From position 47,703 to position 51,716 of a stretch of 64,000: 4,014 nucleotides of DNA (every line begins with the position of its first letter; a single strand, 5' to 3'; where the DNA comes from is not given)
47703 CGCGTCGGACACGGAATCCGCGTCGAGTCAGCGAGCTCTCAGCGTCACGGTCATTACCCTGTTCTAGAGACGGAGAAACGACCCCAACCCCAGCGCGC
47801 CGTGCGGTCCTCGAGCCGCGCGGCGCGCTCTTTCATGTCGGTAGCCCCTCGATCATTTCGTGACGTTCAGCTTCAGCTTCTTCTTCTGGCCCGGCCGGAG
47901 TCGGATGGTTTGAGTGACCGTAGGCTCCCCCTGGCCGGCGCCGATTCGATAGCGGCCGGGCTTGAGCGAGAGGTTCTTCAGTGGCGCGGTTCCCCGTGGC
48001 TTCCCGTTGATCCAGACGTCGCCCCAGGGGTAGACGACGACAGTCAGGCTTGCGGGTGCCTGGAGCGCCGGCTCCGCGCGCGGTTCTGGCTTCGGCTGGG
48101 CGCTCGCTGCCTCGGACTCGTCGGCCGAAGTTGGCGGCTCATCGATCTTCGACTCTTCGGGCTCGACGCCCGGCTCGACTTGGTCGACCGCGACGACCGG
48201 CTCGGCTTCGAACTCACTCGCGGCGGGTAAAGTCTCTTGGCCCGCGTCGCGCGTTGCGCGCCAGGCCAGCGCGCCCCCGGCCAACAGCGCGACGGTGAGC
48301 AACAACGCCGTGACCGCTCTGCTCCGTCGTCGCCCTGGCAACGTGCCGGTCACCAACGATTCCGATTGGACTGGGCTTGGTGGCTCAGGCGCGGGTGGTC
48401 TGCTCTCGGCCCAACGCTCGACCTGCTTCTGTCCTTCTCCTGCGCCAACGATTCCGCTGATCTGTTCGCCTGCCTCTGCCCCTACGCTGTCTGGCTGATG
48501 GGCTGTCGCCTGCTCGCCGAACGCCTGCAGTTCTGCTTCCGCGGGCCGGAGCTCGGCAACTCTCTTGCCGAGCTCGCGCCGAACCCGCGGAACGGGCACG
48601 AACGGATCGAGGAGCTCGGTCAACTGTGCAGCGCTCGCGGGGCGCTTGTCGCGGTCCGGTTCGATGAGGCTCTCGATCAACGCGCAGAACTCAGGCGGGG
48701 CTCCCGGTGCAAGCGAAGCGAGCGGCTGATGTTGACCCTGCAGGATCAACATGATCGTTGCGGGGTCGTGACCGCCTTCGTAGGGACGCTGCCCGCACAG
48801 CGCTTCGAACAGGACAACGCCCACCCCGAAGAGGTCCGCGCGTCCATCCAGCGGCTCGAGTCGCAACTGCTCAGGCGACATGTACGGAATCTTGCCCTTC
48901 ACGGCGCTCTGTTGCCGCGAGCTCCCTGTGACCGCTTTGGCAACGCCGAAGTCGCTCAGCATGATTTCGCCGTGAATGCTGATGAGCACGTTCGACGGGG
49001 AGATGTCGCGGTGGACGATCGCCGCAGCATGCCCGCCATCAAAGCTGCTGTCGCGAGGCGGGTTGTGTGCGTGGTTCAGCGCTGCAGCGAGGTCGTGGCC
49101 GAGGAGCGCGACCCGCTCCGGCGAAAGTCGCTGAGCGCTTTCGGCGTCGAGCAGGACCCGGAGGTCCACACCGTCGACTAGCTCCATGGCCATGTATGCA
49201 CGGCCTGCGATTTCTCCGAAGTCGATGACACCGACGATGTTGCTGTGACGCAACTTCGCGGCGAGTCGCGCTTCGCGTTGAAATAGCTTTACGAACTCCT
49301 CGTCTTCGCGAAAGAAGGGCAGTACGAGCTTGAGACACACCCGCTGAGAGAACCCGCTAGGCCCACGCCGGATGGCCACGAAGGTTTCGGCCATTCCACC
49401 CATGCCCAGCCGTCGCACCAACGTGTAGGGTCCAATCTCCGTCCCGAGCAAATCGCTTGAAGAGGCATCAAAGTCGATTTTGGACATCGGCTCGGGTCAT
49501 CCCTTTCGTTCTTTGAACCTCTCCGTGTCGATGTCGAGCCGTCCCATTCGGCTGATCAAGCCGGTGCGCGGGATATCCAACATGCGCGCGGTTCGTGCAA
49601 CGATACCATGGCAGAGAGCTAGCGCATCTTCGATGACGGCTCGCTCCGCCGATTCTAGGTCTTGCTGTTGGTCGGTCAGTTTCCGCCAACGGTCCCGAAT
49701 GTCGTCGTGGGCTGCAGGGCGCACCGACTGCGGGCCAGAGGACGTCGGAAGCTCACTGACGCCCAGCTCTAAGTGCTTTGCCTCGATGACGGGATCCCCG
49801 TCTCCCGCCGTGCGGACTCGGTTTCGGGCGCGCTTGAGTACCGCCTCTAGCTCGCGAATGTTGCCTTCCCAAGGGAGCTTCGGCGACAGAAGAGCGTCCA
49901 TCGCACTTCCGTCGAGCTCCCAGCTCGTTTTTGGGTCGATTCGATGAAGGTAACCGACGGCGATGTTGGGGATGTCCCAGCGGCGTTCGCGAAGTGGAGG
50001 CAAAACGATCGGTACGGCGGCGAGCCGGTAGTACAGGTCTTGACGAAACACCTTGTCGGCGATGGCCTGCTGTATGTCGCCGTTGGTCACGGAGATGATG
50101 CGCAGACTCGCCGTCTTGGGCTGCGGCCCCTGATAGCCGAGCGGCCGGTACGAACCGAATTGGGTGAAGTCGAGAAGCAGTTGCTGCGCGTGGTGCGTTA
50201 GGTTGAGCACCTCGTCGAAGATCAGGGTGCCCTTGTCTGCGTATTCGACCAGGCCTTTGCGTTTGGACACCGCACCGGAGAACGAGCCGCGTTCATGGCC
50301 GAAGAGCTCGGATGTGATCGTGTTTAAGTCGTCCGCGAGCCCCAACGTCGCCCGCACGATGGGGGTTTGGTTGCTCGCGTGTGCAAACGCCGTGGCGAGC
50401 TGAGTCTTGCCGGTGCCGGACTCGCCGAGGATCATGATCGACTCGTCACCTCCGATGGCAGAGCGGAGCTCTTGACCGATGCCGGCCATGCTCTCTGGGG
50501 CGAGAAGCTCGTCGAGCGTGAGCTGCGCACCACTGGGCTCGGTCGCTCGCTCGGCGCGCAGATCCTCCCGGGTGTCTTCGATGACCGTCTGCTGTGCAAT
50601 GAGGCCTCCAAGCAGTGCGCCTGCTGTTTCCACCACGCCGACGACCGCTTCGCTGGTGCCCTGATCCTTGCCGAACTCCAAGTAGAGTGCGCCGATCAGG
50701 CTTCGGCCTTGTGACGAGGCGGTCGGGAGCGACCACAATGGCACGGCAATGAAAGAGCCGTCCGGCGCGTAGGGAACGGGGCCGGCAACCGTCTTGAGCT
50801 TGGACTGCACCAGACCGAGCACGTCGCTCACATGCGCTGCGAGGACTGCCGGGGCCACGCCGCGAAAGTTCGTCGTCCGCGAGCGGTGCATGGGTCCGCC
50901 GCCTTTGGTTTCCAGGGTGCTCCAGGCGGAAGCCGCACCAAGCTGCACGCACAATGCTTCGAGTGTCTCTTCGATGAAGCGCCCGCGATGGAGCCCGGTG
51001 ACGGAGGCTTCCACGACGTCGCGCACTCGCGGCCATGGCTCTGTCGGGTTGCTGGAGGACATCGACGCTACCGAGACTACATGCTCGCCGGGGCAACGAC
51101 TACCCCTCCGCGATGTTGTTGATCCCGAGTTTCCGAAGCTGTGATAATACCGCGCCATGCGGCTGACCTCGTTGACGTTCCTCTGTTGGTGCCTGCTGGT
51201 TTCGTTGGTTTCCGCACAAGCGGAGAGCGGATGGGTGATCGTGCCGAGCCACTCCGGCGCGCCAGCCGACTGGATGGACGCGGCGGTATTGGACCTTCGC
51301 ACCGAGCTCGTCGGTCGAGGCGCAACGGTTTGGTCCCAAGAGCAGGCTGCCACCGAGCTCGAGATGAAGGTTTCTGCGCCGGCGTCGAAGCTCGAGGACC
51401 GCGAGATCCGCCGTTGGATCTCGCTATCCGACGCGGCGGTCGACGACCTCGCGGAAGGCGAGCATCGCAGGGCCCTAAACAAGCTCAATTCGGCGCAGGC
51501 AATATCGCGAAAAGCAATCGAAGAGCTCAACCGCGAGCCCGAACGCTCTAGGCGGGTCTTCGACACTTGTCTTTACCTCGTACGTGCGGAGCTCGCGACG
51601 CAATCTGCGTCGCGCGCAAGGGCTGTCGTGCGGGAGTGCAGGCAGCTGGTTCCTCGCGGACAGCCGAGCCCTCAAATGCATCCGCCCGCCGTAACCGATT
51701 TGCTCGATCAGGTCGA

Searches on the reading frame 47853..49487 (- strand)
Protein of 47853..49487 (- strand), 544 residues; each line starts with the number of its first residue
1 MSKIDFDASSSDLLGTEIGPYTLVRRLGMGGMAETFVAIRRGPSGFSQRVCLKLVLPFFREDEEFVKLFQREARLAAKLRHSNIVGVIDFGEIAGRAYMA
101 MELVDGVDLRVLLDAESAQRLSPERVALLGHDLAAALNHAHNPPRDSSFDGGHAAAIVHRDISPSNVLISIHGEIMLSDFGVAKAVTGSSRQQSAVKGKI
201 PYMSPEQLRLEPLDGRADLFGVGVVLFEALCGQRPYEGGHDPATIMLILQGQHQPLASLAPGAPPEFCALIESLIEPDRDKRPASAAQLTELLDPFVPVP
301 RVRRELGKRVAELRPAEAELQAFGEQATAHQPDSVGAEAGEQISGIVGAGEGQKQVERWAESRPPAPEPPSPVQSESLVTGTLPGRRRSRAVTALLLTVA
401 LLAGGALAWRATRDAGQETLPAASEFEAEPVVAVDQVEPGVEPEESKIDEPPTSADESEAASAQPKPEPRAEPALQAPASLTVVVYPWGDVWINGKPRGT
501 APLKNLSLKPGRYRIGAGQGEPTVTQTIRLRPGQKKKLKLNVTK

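Call 11: search_protein_families(library=pfam, proteins=[window:47853-49487:-], max_evalue=0.01)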
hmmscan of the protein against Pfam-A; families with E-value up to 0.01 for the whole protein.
window:47853-49487:- (544 aa): 4 families
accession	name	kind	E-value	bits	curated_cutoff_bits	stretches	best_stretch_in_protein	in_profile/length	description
PF00069.31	Pkinase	-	5.1e-35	121.6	31.7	1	21-287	1-255/263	Protein kinase domain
PF07714.23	PK_Tyr_Ser-Thr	-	5.8e-25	88.5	23.1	1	23-285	3-251/258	Protein tyrosine and serine/threonine kinase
PF17667.7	Pkinase_fungal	-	0.00076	18.8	24.1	1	155-209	306-366/387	Fungal protein kinase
PF03109.22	ABC1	-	0.00091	18.9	22.9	1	153-193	184-224/244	ABC1 atypical kinase-like domain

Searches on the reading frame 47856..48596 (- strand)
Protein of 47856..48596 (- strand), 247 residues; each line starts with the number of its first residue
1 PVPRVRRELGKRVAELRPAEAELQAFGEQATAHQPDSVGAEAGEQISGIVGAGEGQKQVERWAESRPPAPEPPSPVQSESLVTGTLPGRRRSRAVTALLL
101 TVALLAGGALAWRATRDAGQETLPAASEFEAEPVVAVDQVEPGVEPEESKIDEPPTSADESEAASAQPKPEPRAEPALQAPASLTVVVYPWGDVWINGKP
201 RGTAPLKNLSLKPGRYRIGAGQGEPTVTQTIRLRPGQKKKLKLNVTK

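Call 33: search_protein_families(library=pfam, proteins=[window:47856-48596:-], max_evalue=5)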
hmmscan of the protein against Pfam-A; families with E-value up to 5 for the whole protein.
seq(247 aa): 1 family
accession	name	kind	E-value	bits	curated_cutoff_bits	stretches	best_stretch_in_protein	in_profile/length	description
PF08308.17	PEGA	-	0.014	15.7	20.8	1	194-244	15-66/71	PEGA domain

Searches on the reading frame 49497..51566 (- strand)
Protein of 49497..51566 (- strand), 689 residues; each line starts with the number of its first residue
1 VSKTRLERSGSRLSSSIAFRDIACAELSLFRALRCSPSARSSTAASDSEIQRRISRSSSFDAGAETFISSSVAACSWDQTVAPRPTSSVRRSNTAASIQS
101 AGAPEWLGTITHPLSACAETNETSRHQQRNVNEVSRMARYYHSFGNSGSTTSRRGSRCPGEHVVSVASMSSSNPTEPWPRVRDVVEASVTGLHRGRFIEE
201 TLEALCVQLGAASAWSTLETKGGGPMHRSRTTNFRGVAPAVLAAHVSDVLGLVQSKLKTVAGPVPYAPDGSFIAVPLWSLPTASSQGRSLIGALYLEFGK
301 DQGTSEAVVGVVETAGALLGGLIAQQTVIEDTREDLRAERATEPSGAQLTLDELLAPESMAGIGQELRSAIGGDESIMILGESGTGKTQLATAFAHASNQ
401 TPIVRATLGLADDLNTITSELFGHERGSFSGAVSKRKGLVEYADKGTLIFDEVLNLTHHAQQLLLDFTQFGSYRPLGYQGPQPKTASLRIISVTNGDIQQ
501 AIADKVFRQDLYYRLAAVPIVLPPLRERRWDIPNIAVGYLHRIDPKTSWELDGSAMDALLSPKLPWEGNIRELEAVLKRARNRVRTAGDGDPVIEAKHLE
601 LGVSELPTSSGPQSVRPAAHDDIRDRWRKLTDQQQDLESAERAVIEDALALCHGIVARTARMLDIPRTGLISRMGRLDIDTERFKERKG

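Call 11: search_protein_families(library=pfam, proteins=[window:49497-51566:-], max_evalue=0.01)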
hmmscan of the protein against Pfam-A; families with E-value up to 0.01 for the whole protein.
window:49497-51566:- (689 aa): 7 families
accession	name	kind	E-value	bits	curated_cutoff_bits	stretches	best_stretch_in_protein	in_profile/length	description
PF00158.32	Sigma54_activat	-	7.3e-38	130.3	20.2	1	359-520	7-167/168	Sigma-54 interaction domain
PF14532.12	Sigma54_activ_2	-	8.4e-11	42.7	25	1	360-525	7-138/138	Sigma-54 interaction domain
PF02954.25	HTH_8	-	1e-08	35.2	22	1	637-676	2-41/42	Bacterial regulatory protein, Fis family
PF25601.1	AAA_lid_14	-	2.6e-08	34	27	1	526-605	1-76/87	AAA+ ATPase lid domain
PF13191.12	AAA_16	-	0.00052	21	32.6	1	371-414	21-63/167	AAA ATPase domain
PF07728.20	AAA_5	-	0.0017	18.8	22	1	377-465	2-87/139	AAA domain (dynein-related subfamily)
PF01078.27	Mg_chelatase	-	0.0024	17.7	20.3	0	367-394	15-42/207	Magnesium chelatase, subunit ChlI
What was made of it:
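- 49497..51062 (-): Enhancer-binding protein (521 aa) made of a GAF-fold sensor, an AAA+ sigma-54 interaction domain and a Fis-type HTH. Proposed activator of both promoters. Pfam PF00158, PF25601 and PF02954 (call 11).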

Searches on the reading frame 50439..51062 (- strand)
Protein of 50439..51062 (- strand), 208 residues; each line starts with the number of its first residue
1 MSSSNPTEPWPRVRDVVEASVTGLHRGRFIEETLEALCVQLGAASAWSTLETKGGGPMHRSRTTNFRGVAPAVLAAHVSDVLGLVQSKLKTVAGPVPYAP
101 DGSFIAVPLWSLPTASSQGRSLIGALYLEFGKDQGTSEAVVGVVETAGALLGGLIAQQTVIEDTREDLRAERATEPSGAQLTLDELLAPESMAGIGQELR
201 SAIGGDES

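Call 33: search_protein_families(library=pfam, proteins=[window:50439-51062:-], max_evalue=5)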
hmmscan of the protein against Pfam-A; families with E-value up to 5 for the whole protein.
seq(208 aa): 0 families

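Call 54: find_homologous_proteins(query=window:50439-51062:-, max_evalue=0.001)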
Query seq(208 aa) (208 aa): 14 proteins with E <= 0.001 among 1813 candidates.
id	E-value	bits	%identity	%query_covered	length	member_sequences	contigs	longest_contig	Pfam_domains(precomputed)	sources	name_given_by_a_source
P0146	1.1e-80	288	66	100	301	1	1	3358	PF00158.33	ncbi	ncbi:MAG: sigma 54-interacting transcriptional regulator, partial [Myxococcota bacterium]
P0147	4.5e-80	286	86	73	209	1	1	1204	-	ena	-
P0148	7.9e-80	286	70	94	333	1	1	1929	PF00158.33,PF14532.13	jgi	-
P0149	3.5e-77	277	62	100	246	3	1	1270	-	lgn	-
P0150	2.2e-68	248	68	83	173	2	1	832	-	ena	-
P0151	5.4e-67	244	64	86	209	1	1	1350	-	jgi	jgi:hypothetical protein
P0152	1.2e-66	243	59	100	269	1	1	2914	PF00158.33,PF13191.13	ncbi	ncbi:MAG: sigma 54-interacting transcriptional regulator, partial [Polyangiales bacterium]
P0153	2.9e-59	218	77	62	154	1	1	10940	-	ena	-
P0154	1.3e-52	197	78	56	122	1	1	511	-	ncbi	-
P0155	1.1e-48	184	60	67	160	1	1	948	-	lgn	-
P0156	4.5e-47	179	70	58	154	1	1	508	-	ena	-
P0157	6.6e-42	162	70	56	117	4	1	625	-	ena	-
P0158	2.6e-39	153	64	53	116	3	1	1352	-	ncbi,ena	-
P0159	1.5e-35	141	73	44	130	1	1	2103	-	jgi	jgi:hypothetical protein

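Call 60: predict_structure(alignment_id=A7)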
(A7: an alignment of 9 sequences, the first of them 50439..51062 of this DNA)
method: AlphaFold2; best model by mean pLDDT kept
length: 208 residues; sequences in the alignment: 9
mean_pLDDT: 70.6   pTM: 0.64
mean pLDDT of the five models: 70.6, 68.1, 67.8, 66.8, 43.4
residues with pLDDT >= 90: 17; 70-90: 90; 50-70: 84; < 50: 17
segments of 3 or more residues with pLDDT < 50: 1-8, 175-178
pLDDT, mean of each block of 10 residues (from residue 1): 40 63 62 79 83 64 69 85 88 88 90 60 86 84 83 73 61 52 58 59 51
secondary structure, 60 per line:
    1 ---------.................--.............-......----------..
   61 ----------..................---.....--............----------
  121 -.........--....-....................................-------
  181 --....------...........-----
elements in order: H10-26 H29-41 E43-48 H71-88 E92-96 E99-110 E122-130 H133-136 H138-173 H183-186 H193-203

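Call 62: fold_search(model_id=the predicted structure, library=pdb)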
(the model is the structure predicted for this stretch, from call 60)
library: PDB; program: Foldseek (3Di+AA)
matches with E <= 10: 997; with E <= 0.001: 26
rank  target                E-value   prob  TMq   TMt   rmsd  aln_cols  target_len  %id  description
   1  4g3k_A                4.3e-06  1.00  0.57  0.74   3.8       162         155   15  Crystal structure of a. aeolicus nlh1 gaf domain in an inactive state (released 2013-05-29)
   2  4g3k_B                1.6e-05  1.00  0.55  0.79   3.5       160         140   13  Crystal structure of a. aeolicus nlh1 gaf domain in an inactive state (released 2013-05-29)
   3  5loe_B                7.2e-05  1.00  0.57  0.47   8.2       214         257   15  Structure of full length Cody from Bacillus subtilis in complex with Ile (released 2017-01-11)
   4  3lfv_B                1.0e-04  1.00  0.52  0.31   5.5       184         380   10  crystal structure of unliganded PDE5A GAF domain (released 2010-09-22)
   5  3ci6_A                1.0e-04  1.00  0.47  0.60   7.3       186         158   17  Crystal structure of the GAF domain from Acinetobacter phosphoenolpyruvate-protein phosphotransferase (released 2008-05-13)
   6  8jrc_A                1.0e-04  1.00  0.46  0.53   6.3       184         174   13  Crystal structure of the GAF domain of the transcriptional activator NifA (released 2024-06-19)
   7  5ey2_A                1.2e-04  1.00  0.58  0.49   9.6       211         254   14  Crystal structure of CodY from Bacillus cereus (released 2016-09-14)
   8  8jrc_B                1.3e-04  1.00  0.50  0.59   5.5       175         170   12  Crystal structure of the GAF domain of the transcriptional activator NifA (released 2024-06-19)
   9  3p01_A                1.9e-04  1.00  0.51  0.58   4.7       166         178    8  Crystal structure of two-component response regulator from Nostoc sp. PCC 7120 (released 2010-10-06)
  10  8c7t_C                2.2e-04  1.00  0.51  0.58   5.9       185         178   14  Unliganded transcriptional pleiotropic repressor CodY from Enterococcus faecalis (released 2023-06-28)
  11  9a6f_A                2.4e-04  1.00  0.56  0.47   9.0       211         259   13  Integrative model of CODY-YPPF by crosslinking MS and deep learning (released 2024-09-18)
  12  8ufi_B                2.4e-04  1.00  0.55  0.16   9.1       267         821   10  Cryo-EM structure of bovine phosphodiesterase 6 (released 2024-01-17)
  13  3p01_C                2.6e-04  1.00  0.44  0.53   5.9       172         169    9  Crystal structure of two-component response regulator from Nostoc sp. PCC 7120 (released 2010-10-06)
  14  8c7t_B                3.7e-04  1.00  0.46  0.37  12.8       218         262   12  Unliganded transcriptional pleiotropic repressor CodY from Enterococcus faecalis (released 2023-06-28)
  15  3ci6_B                4.0e-04  1.00  0.45  0.55   6.2       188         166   16  Crystal structure of the GAF domain from Acinetobacter phosphoenolpyruvate-protein phosphotransferase (released 2008-05-13)
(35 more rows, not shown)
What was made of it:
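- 49497..51062 (-): GAF fold: model with pLDDT 70.6, best PDB match the Aquifex Nlh1 GAF domain 4g3k at E 4e-6, plus the NifA GAF domain 8jrc (calls 60, 62).
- On GAF/AAA+/HTH enhancer-binding protein (NifA/Nlh type): The GAF fold rests on a structure prediction (pLDDT 70.6, shallow alignment of 9 sequences) and Foldseek matches 4g3k at E 4e-6 and 8jrc at E 1e-4 (calls 60, 62).
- Closest known: NifA/Nlh-type. Same: The predicted sensor domain matches the GAF domains of Aquifex Nlh1 (4g3k) and NifA (8jrc) (call 62).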
